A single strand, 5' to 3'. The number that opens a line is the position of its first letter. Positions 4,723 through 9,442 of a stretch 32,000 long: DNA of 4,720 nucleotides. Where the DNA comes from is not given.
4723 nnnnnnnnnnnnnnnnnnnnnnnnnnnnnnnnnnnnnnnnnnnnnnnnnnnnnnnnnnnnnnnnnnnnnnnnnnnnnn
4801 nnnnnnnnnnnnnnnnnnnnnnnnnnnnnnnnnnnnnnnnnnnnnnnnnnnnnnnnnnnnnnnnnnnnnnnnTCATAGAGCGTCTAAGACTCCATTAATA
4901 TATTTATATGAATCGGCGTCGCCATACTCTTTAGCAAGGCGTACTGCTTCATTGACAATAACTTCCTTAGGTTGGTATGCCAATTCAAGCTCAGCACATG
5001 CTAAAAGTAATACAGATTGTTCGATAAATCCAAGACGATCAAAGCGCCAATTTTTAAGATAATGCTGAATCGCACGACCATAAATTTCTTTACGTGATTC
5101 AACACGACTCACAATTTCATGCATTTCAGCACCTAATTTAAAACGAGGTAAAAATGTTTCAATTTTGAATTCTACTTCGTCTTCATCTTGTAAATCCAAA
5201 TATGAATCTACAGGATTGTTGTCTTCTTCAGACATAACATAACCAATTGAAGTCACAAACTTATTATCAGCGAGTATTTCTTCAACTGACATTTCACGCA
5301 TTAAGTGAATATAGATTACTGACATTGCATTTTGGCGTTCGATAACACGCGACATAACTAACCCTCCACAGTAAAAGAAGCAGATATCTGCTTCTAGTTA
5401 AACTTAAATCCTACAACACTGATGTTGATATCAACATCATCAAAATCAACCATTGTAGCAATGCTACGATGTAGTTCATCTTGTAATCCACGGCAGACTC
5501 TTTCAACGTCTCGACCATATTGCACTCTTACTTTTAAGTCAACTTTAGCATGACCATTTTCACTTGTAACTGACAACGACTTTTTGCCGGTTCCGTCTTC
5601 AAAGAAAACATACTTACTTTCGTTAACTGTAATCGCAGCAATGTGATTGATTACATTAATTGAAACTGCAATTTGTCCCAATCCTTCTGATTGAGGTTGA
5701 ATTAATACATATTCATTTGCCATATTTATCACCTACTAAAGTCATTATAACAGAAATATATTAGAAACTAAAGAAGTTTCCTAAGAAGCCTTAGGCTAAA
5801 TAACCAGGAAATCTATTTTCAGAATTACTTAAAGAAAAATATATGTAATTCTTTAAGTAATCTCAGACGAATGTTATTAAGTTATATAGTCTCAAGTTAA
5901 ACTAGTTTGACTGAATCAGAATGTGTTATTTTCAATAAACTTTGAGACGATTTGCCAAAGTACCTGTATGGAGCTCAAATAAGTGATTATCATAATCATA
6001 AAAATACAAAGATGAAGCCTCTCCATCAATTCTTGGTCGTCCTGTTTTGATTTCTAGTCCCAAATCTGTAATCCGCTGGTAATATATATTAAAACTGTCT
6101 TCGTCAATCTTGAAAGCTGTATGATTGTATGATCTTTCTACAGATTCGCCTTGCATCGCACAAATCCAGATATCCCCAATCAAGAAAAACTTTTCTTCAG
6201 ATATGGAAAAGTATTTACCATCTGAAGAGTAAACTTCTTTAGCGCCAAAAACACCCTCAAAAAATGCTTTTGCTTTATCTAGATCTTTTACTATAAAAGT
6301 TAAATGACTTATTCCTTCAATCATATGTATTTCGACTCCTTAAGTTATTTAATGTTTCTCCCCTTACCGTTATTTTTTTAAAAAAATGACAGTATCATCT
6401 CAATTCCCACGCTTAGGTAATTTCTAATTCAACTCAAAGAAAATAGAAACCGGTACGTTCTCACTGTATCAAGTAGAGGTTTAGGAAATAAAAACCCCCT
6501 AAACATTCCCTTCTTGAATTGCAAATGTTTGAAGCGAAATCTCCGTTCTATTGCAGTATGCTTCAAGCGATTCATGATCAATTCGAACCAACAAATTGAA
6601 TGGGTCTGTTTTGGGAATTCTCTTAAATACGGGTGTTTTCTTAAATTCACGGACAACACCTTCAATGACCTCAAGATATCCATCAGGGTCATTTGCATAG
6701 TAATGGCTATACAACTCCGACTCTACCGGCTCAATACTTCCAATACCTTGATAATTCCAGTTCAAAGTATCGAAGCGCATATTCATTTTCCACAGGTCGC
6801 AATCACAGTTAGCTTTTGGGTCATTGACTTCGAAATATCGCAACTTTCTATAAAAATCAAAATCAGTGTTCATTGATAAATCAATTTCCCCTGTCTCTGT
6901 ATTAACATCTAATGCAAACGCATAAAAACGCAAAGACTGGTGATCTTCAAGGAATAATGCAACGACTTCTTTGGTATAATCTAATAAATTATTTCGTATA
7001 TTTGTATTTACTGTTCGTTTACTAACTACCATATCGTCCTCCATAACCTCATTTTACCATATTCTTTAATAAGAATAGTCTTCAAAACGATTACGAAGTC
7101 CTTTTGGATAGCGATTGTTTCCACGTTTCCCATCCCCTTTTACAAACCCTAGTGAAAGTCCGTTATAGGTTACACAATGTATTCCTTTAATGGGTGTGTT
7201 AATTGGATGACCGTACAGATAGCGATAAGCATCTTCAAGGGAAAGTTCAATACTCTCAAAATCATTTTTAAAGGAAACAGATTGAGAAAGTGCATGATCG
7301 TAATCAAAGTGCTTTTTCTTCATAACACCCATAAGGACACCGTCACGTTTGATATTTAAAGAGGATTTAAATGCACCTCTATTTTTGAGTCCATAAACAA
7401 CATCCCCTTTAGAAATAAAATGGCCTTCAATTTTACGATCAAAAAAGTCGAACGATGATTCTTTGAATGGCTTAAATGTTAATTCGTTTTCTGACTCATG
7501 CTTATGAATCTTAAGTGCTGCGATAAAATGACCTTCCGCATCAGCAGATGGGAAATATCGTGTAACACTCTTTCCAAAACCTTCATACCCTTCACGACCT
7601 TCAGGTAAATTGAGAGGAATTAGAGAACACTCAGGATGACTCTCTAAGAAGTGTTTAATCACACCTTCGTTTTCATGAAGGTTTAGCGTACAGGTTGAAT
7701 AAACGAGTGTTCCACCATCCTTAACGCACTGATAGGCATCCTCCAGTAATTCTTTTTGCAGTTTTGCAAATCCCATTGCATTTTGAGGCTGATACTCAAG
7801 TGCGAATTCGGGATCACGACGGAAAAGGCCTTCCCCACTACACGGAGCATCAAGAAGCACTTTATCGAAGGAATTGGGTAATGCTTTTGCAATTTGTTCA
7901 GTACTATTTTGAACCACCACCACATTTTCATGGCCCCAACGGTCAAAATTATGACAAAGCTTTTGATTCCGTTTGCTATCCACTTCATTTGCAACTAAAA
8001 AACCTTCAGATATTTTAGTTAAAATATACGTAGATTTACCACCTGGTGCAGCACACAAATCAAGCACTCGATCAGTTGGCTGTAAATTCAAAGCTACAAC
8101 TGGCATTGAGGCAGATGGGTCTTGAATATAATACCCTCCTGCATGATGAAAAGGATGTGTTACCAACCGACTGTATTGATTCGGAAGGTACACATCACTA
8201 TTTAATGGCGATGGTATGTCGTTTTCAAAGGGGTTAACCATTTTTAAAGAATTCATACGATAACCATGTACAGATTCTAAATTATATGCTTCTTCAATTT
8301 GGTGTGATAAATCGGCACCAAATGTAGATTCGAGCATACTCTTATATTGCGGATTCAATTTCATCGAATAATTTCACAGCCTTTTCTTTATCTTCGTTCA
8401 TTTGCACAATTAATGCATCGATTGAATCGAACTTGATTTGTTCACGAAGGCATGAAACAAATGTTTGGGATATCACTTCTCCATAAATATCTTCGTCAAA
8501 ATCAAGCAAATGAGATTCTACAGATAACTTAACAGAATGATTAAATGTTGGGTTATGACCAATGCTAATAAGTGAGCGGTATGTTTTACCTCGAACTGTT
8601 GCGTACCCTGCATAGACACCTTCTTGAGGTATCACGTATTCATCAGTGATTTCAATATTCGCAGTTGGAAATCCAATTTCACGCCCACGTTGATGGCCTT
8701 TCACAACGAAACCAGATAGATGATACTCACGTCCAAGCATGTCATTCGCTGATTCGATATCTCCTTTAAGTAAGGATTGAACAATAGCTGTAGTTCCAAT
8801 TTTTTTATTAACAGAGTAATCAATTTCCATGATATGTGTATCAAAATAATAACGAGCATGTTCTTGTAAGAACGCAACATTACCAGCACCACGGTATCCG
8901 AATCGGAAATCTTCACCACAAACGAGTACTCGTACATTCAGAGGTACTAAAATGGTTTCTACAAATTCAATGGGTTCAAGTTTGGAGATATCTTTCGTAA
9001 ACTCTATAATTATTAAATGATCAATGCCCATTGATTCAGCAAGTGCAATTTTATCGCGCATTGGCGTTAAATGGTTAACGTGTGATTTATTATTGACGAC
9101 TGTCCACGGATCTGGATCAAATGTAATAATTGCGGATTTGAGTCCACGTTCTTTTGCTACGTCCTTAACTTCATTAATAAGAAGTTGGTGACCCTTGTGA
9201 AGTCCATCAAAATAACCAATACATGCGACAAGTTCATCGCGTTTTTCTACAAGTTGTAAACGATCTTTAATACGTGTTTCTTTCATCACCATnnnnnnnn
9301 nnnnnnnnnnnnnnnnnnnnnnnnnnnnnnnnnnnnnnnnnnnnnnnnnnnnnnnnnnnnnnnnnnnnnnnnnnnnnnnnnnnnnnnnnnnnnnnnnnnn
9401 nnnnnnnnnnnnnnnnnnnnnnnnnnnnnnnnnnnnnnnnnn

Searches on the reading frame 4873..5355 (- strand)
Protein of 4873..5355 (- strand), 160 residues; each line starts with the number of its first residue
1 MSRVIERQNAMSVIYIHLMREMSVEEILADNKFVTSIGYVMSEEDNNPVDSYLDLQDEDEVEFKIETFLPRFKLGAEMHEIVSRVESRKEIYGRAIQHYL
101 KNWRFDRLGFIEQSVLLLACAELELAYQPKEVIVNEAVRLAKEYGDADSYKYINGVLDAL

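Call 13: search_protein_families(library=pfam, proteins=[window:4873-5355:-], max_evalue=0.001)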
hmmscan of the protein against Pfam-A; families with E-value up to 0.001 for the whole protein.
window:4873-5355:- (160 aa): 1 family
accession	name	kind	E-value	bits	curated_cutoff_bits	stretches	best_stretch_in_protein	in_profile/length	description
PF01029.23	NusB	-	3.1e-19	70.1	23.1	1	76-159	46-130/133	NusB family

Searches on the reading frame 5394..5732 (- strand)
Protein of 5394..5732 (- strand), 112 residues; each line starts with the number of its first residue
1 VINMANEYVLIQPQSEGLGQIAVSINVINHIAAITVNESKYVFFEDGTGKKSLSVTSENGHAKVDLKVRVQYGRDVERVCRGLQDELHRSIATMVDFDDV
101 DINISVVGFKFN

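Call 13: search_protein_families(library=pfam, proteins=[window:5394-5732:-], max_evalue=0.001)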
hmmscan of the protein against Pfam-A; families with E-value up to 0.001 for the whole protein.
window:5394-5732:- (112 aa): 1 family
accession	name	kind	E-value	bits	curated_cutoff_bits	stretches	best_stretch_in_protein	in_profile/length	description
PF03780.18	Asp23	-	1.1e-10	42.3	28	1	50-108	47-106/108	Asp23 family, cell envelope-related function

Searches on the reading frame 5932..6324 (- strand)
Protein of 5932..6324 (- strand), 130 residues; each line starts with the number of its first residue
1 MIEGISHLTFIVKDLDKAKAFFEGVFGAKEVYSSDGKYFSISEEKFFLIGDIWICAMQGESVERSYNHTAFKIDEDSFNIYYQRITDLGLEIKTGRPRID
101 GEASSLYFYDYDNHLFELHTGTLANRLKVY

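Call 13: search_protein_families(library=pfam, proteins=[window:5932-6324:-], max_evalue=0.001)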
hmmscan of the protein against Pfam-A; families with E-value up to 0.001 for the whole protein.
window:5932-6324:- (130 aa): 1 family
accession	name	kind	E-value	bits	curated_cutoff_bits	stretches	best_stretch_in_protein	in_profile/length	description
PF00903.31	Glyoxalase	-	9.2e-12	45.8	20.6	1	4-118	1-121/121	Glyoxalase/Bleomycin resistance protein/Dioxygenase superfamily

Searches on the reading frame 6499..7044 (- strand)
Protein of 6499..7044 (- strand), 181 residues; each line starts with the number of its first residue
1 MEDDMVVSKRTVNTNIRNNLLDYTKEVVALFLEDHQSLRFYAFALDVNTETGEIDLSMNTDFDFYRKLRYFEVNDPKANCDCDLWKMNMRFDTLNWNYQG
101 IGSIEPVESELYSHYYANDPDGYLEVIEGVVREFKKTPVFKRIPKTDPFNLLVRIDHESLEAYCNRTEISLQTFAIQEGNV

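Call 13: search_protein_families(library=pfam, proteins=[window:6499-7044:-], max_evalue=0.001)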
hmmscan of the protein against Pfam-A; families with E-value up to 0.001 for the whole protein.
window:6499-7044:- (181 aa): 1 family
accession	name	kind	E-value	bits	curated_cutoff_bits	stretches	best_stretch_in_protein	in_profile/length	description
PF14136.11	DUF4303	-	2.7e-07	30.9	23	1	21-159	2-141/155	Domain of unknown function (DUF4303)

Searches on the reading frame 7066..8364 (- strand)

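Call 13: search_protein_families(library=pfam, proteins=[window:7066-8364:-], max_evalue=0.001)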
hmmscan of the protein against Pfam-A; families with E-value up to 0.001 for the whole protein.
window:7066-8364:- (432 aa): 4 families
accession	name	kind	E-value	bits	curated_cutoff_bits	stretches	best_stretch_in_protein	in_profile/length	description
PF01189.24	Methyltr_RsmB-F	-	7.5e-52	176.3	27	1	90-285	2-199/199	16S rRNA methyltransferase RsmB/F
PF13636.12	Methyltranf_PUA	-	4.3e-10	39.9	27.6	1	380-424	2-48/49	RNA-binding PUA-like domain of methyltransferase RsmF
PF17125.10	Methyltr_RsmF_N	-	2.4e-06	28.3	34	1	5-83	3-86/86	N-terminal domain of 16S rRNA methyltransferase RsmF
PF01728.25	FtsJ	-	1e-05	26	24.1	1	94-228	19-142/181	FtsJ-like methyltransferase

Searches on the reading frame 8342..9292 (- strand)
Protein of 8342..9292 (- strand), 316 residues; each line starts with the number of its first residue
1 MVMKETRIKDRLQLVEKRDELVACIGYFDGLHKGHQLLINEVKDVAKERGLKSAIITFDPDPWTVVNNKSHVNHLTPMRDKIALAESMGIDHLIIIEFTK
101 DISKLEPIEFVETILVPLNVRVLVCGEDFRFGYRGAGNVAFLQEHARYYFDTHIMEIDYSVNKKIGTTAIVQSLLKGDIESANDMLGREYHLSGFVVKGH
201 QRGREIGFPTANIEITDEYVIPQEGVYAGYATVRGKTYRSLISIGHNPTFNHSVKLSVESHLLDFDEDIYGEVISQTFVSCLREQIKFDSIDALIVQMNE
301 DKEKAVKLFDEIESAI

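Call 13: search_protein_families(library=pfam, proteins=[window:8342-9292:-], max_evalue=0.001)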
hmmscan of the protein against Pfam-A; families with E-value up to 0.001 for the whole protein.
window:8342-9292:- (316 aa): 2 families
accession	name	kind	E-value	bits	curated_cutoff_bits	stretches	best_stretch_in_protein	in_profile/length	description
PF06574.18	FAD_syn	-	4.1e-43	147.3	27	1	18-166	5-155/158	FAD synthetase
PF01687.23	Flavokinase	-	9.5e-43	145.8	19.6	1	186-308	1-123/124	Riboflavin kinase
